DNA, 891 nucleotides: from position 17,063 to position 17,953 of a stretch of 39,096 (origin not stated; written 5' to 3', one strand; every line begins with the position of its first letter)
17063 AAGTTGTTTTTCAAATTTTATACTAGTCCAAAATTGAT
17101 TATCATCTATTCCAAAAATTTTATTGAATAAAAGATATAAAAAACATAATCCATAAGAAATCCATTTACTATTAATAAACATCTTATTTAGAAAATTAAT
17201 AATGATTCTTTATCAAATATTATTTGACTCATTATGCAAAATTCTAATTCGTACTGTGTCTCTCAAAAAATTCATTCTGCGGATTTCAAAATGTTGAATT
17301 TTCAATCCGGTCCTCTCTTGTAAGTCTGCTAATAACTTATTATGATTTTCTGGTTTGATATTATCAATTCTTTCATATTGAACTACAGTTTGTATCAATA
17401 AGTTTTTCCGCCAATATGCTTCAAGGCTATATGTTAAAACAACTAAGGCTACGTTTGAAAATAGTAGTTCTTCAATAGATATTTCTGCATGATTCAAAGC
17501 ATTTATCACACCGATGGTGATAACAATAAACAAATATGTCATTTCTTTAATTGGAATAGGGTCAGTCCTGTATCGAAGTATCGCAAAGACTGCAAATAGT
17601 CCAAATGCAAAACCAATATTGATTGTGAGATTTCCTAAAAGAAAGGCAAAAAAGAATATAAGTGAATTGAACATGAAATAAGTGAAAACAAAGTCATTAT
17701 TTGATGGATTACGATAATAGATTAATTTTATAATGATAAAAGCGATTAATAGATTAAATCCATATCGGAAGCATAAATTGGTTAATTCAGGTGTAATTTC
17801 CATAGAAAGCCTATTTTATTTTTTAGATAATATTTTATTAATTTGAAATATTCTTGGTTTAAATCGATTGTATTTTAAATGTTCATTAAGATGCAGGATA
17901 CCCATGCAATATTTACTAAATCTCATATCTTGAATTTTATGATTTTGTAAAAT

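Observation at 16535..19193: AT-rich four-gene island (LTD lipoprotein, VTC domain, DUF4956 membrane protein, small beta-barrel): a candidate envelope-spanning polyphosphate system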

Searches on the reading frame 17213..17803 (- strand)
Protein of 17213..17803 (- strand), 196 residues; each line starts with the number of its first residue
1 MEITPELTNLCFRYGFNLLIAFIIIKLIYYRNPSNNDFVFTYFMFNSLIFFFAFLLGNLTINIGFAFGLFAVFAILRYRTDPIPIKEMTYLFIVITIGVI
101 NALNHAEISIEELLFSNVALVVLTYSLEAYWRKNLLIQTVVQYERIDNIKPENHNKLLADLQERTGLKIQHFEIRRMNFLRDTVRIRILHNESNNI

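Call 3: search_protein_families(library=pfam, proteins=[window:17213-17803:-], max_evalue=0.01)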
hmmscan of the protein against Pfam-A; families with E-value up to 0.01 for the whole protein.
window:17213-17803:- (196 aa): 1 family
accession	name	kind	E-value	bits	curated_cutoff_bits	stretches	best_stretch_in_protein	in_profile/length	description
PF16316.10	DUF4956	-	1.1e-48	165.6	30.6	1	17-188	1-167/169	Domain of unknown function (DUF4956)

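Call 4: search_protein_families(library=ncbifam, proteins=[window:17213-17803:-], max_evalue=0.01)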
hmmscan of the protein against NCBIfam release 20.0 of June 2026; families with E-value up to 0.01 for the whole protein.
window:17213-17803:- (196 aa): 0 families

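Call 40: find_homologous_proteins(query=window:17213-17803:-, max_evalue=0.00001)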
Query window:17213-17803:- (196 aa): 6687 proteins with E <= 0.00001 among 6856 candidates; the best 120 are listed.
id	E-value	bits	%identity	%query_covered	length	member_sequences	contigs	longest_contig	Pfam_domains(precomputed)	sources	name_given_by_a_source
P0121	2.0e-120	418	100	100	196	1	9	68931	PF16316.11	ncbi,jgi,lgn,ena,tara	tara:strand:- start:4983 stop:5573 length:591 start_codon:yes stop_codon:yes gene_type:complete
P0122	3.4e-91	322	80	98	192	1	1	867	PF16316.11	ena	-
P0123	2.4e-90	320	79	98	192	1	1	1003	PF16316.11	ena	-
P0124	2.8e-90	319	80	98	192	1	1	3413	PF16316.11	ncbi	-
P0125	3.7e-90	319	79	98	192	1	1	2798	PF16316.11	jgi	-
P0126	4.0e-90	319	80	98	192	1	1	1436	PF16316.11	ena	-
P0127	4.7e-90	319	79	98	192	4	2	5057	PF16316.11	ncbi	-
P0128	5.9e-90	318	79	98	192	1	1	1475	PF16316.11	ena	-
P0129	7.3e-90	318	79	98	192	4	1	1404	PF16316.11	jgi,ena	-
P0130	7.9e-90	318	79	98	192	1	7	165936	PF16316.11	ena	-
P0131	9.8e-90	318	79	98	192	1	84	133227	PF16316.11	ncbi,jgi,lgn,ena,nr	ncbi:MAG TPA: DUF4956 domain-containing protein [Candidatus Marinimicrobia bacterium]|jgi:hypothetic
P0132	1.1e-89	317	79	98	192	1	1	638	PF16316.11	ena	-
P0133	1.2e-89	317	81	95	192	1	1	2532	PF16316.11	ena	-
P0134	1.2e-89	317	79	98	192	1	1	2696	PF16316.11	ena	-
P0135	1.2e-89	317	78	98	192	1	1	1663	PF16316.11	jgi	-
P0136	1.3e-89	317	78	98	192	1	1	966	PF16316.11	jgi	-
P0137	1.6e-89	317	79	98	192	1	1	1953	PF16316.11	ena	-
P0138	1.9e-89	317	80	98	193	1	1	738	PF16316.11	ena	-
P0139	2.0e-89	317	79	98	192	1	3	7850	PF16316.11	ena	-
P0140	2.6e-89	316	79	98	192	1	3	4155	PF16316.11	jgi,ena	-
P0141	2.7e-89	316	79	98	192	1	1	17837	PF16316.11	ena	-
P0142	2.7e-89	316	79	98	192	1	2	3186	PF16316.11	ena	-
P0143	2.9e-89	316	79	98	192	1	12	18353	PF16316.11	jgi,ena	jgi:vacuolar-type H+-ATPase subunit I/STV1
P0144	3.1e-89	316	79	98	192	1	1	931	PF16316.11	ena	-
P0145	3.4e-89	316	79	98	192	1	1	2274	PF16316.11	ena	-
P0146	4.0e-89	316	79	98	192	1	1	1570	PF16316.11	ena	-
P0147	5.1e-89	315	79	98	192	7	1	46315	PF16316.11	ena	-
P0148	5.4e-89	315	78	98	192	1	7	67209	PF16316.11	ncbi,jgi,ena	-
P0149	6.0e-89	315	78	98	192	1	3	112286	PF16316.11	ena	-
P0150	6.5e-89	315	77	98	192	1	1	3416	PF16316.11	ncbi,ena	-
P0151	6.8e-89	315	78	98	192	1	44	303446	PF16316.11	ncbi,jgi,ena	jgi:hypothetical protein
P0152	7.1e-89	315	78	98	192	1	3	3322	PF16316.11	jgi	jgi:vacuolar-type H+-ATPase subunit I/STV1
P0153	7.8e-89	315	78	98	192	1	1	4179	PF16316.11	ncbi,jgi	-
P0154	8.3e-89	315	78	98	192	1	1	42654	PF16316.11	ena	-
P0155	8.3e-89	315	78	98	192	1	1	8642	PF16316.11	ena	-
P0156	8.5e-89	314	79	98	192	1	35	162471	PF16316.11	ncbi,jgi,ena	-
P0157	1.1e-88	314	78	98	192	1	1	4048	PF16316.11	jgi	-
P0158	1.1e-88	314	78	98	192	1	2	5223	PF16316.11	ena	-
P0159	1.2e-88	314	78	98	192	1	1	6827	PF16316.11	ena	-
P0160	1.7e-88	313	78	97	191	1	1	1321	PF16316.11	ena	-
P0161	2.2e-88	313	76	99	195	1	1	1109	PF16316.11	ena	-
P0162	2.2e-88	313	79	98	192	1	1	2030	PF16316.11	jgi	jgi:hypothetical protein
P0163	2.3e-88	313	77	96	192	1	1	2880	PF16316.11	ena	-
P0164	2.3e-88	313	77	96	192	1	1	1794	PF16316.11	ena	-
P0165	2.3e-88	313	77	96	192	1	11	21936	PF16316.11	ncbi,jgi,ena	-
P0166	2.4e-88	313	78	98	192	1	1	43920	PF16316.11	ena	-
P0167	2.8e-88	313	77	98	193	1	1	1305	PF16316.11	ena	-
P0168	2.9e-88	313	79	98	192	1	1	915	PF16316.11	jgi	jgi:hypothetical protein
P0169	3.4e-88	313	77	98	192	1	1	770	PF16316.11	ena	-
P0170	3.8e-88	312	77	96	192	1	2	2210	PF16316.11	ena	-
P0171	3.9e-88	312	78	98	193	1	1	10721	PF16316.11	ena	-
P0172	4.0e-88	312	78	96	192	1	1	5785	PF16316.11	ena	-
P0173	4.5e-88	312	78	98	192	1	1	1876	PF16316.11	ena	-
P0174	4.6e-88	312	77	96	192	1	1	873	PF16316.11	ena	-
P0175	4.7e-88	312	76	98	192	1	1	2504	PF16316.11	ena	-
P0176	5.2e-88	312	79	98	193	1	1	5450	PF16316.11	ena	-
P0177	5.4e-88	312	78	98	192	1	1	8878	PF16316.11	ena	-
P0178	5.4e-88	312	76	98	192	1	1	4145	PF16316.11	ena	-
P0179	5.6e-88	312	78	98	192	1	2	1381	PF16316.11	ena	-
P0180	5.7e-88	312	78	96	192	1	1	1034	PF16316.11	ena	-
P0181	5.8e-88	312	78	98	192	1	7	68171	PF16316.11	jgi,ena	-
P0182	5.9e-88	312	77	96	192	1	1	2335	PF16316.11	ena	-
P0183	6.3e-88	312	78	98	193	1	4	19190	PF16316.11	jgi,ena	-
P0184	6.4e-88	312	78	98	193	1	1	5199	PF16316.11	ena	-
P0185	6.5e-88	312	78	98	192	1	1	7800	PF16316.11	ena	-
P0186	6.8e-88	312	77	96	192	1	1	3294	PF16316.11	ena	-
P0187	6.8e-88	312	78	98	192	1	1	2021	PF16316.11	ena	-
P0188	6.8e-88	312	77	96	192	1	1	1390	PF16316.11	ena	-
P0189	6.9e-88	312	78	98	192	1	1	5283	PF16316.11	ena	-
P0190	8.3e-88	311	77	96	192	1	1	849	PF16316.11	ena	-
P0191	8.5e-88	311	77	96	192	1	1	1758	PF16316.11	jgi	jgi:putative effector of murein hydrolase LrgA (UPF0299 family)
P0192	8.7e-88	311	77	96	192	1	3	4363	PF16316.11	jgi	-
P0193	9.1e-88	311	76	98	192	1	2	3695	PF16316.11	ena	-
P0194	9.7e-88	311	76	98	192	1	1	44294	PF16316.11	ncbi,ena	-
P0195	1.0e-87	311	76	98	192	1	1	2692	PF16316.11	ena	-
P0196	1.1e-87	311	75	98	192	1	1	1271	PF16316.11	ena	-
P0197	1.2e-87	311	77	96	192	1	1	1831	PF16316.11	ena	-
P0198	1.2e-87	311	77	96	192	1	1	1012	PF16316.11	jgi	-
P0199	1.3e-87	311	76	96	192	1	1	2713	PF16316.11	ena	-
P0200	1.3e-87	311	77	96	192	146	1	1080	PF16316.11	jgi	-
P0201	1.6e-87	310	78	98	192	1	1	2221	PF16316.11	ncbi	-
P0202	1.6e-87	310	78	96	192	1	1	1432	PF16316.11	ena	-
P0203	1.7e-87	310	78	96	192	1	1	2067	PF16316.11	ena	-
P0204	1.8e-87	310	77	96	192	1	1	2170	PF16316.11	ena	-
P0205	1.9e-87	310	78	98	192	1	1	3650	PF16316.11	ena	-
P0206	1.9e-87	310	78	96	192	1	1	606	PF16316.11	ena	-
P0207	2.0e-87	310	75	98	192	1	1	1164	PF16316.11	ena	-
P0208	2.0e-87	310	74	98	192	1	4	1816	PF16316.11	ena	-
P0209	2.1e-87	310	74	98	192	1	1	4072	PF16316.11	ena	-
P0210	2.3e-87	310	77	96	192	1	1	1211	PF16316.11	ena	-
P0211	2.4e-87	310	77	98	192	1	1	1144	PF16316.11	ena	-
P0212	2.6e-87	310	77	96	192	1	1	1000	PF16316.11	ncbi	-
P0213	2.6e-87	310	76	98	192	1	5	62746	PF16316.11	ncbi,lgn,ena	-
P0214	2.6e-87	310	77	96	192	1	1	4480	PF16316.11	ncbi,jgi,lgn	-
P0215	2.8e-87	310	76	98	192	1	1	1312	PF16316.11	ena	-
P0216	2.8e-87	310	77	96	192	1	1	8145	PF16316.11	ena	-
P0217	2.9e-87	309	77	96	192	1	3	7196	PF16316.11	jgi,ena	-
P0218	3.1e-87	309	78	96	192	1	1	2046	PF16316.11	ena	-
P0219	3.2e-87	309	78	96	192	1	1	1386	PF16316.11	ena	-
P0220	3.6e-87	309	77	98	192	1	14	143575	PF16316.11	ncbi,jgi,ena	jgi:vacuolar-type H+-ATPase subunit I/STV1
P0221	3.6e-87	309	78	96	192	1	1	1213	PF16316.11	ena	-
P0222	3.9e-87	309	77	96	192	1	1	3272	PF16316.11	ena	-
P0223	4.0e-87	309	77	96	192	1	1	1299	PF16316.11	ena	-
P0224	4.0e-87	309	77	96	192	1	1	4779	PF16316.11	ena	-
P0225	4.1e-87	309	77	96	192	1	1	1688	PF16316.11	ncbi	-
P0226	4.3e-87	309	77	98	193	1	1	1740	PF16316.11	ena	-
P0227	4.3e-87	309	76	98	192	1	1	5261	PF16316.11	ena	-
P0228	4.4e-87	309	76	96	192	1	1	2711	PF16316.11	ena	-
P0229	4.4e-87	309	77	96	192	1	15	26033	PF16316.11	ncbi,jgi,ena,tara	tara:strand:+ start:1720 stop:2298 length:579 start_codon:yes stop_codon:yes gene_type:complete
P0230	4.5e-87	309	77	98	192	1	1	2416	PF16316.11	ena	-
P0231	4.9e-87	309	77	96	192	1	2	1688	PF16316.11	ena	-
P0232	5.2e-87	309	77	98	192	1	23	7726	PF16316.11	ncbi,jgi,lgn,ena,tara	jgi:vacuolar-type H+-ATPase subunit I/STV1|tara:strand:- start:901 stop:1479 length:579 start_codon:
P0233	5.2e-87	309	76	98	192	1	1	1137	PF16316.11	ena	-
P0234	5.3e-87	309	77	96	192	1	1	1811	PF16316.11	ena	-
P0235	5.5e-87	309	76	96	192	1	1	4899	PF16316.11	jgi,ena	jgi:hypothetical protein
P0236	5.5e-87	309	77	96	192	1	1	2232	PF16316.11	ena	-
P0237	5.6e-87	309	75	98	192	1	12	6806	PF16316.11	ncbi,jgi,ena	-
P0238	6.0e-87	308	77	96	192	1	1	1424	PF16316.11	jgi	-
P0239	6.1e-87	308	77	96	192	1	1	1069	PF16316.11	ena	-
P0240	6.2e-87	308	77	98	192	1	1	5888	PF16316.11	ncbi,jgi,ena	-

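Call 41: find_encoding_contigs(protein=P0121, flank=10000, max_places=8)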
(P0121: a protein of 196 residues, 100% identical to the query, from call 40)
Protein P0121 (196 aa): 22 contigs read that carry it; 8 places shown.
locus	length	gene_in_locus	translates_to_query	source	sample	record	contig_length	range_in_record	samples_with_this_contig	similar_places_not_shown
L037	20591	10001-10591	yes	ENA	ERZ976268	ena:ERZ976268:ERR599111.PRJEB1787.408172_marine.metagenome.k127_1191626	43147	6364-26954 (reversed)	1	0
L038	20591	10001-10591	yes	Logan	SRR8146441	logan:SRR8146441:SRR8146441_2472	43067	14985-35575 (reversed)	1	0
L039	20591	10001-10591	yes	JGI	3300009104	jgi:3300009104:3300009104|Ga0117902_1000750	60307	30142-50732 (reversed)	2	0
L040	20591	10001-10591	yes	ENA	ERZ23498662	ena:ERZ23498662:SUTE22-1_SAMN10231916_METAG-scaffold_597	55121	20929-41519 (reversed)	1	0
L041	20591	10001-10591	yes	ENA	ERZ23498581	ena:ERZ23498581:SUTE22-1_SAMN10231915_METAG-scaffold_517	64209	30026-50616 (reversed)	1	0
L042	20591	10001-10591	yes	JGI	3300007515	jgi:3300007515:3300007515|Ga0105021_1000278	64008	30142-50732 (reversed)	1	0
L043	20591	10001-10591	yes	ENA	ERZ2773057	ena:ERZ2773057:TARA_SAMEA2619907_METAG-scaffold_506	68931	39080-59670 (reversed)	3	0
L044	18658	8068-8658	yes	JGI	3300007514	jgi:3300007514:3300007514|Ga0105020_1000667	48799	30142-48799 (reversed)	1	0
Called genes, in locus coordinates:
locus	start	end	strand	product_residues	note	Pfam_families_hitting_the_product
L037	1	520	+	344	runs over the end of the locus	PF19572:PorV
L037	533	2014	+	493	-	-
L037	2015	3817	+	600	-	PF00722:Glyco_hydro_16, PF11721:Malectin, PF18962:Por_Secre_tail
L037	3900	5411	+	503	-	PF00722:Glyco_hydro_16, PF18962:Por_Secre_tail, PF13860:FlgD_ig (weak)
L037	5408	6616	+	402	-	PF00722:Glyco_hydro_16, PF26113:GH16_XgeA, PF03935:SKN1_KRE6_Sbg1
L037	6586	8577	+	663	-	PF00150:Cellulase, PF03422:CBM_6, PF18099:CBM_35_2, PF18962:Por_Secre_tail, PF13860:FlgD_ig (weak)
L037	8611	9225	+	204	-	PF00932:LTD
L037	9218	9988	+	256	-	PF09359:VTC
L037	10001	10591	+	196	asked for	PF16316:DUF4956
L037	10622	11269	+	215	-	PF10677:DUF2490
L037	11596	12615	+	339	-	PF00044:Gp_dh_N, PF02800:Gp_dh_C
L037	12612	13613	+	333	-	PF00044:Gp_dh_N, PF02800:Gp_dh_C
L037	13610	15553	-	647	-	PF16177:ACAS_N, PF00501:AMP-binding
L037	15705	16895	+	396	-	PF00365:PFK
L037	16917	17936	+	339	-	PF00274:Glycolytic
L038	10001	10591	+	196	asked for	PF16316:DUF4956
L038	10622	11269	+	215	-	PF10677:DUF2490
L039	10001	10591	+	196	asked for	PF16316:DUF4956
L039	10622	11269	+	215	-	PF10677:DUF2490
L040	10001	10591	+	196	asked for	PF16316:DUF4956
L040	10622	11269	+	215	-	PF10677:DUF2490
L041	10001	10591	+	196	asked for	PF16316:DUF4956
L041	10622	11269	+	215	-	PF10677:DUF2490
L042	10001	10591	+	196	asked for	PF16316:DUF4956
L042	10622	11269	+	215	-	PF10677:DUF2490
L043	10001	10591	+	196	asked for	PF16316:DUF4956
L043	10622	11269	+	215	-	PF10677:DUF2490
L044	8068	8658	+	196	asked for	PF16316:DUF4956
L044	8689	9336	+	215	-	PF10677:DUF2490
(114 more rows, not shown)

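Call 51: find_encoding_contigs(protein=P0151, flank=9000, max_places=3)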
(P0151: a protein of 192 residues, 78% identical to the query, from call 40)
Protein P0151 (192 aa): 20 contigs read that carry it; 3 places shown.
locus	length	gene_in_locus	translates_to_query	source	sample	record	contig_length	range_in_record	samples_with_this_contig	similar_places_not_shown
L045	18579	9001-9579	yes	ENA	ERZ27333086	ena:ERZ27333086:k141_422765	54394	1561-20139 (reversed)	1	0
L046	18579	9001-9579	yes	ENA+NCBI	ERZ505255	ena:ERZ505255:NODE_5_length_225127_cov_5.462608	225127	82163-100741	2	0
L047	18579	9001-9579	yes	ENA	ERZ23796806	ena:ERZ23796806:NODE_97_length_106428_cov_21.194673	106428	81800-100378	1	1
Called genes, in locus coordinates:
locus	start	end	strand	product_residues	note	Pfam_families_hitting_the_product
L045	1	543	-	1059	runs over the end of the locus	PF15902:Sortilin-Vps10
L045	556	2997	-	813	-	PF17162:DUF5118 (weak), PF17148:DUF5117, PF16313:DUF4953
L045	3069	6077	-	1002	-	PF00580:UvrD-helicase, PF13245:AAA_19, PF13538:UvrD_C_2 (faint), PF13361:UvrD_C, PF01930:Cas_Cas4 (faint), PF12705:PDDEXK_1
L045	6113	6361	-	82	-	-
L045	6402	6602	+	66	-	PF13560:HTH_31, PF01381:HTH_3, PF12844:HTH_19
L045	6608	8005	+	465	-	PF08757:CotH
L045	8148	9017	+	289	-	PF09359:VTC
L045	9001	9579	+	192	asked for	PF16316:DUF4956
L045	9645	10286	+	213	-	PF10677:DUF2490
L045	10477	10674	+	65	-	-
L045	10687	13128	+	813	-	PF13620:CarboxypepD_reg, PF13715:CarbopepD_reg_2, PF07715:Plug, PF00593:TonB_dep_Rec_b-barrel, PF25183:OMP_b-brl_4 (faint)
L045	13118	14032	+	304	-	PF14054:DUF4249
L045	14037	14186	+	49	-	-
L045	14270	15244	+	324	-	-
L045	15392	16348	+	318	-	PF07813:LTXXQ (faint)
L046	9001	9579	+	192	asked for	PF16316:DUF4956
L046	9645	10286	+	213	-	PF10677:DUF2490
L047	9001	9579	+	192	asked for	PF16316:DUF4956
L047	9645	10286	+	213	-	PF10677:DUF2490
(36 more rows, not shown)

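Call 52: find_encoding_contigs(protein=P0131, flank=9000, max_places=3)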
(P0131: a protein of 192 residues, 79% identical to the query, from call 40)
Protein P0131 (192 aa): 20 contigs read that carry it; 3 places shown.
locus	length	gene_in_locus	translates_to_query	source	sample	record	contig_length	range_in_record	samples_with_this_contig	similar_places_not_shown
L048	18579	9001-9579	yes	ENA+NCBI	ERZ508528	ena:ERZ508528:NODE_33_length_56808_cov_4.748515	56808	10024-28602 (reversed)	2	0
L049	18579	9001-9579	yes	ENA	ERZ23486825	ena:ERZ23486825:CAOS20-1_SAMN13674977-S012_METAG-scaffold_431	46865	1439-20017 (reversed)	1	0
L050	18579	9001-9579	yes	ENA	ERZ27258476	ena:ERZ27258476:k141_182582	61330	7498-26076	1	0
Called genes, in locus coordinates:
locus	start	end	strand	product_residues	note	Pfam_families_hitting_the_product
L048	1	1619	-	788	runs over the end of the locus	PF17162:DUF5118 (weak), PF17148:DUF5117, PF16313:DUF4953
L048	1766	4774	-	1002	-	PF00580:UvrD-helicase, PF13245:AAA_19, PF13538:UvrD_C_2 (faint), PF13361:UvrD_C, PF01930:Cas_Cas4 (faint), PF12705:PDDEXK_1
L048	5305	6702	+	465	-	PF08757:CotH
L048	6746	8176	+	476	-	PF08757:CotH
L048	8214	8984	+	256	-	PF09359:VTC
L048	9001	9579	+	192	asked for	PF16316:DUF4956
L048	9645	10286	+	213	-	PF10677:DUF2490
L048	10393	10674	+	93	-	-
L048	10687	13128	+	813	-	PF13620:CarboxypepD_reg, PF13715:CarbopepD_reg_2, PF07715:Plug, PF00593:TonB_dep_Rec_b-barrel, PF25183:OMP_b-brl_4 (faint)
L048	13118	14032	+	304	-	PF14054:DUF4249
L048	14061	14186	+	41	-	-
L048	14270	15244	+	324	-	-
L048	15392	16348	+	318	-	PF07813:LTXXQ (faint)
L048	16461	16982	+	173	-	PF04542:Sigma70_r2, PF08281:Sigma70_r4_2, PF04545:Sigma70_r4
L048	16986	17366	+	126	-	-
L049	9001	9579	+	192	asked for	PF16316:DUF4956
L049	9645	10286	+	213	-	PF10677:DUF2490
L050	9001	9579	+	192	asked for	PF16316:DUF4956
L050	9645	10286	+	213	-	PF10677:DUF2490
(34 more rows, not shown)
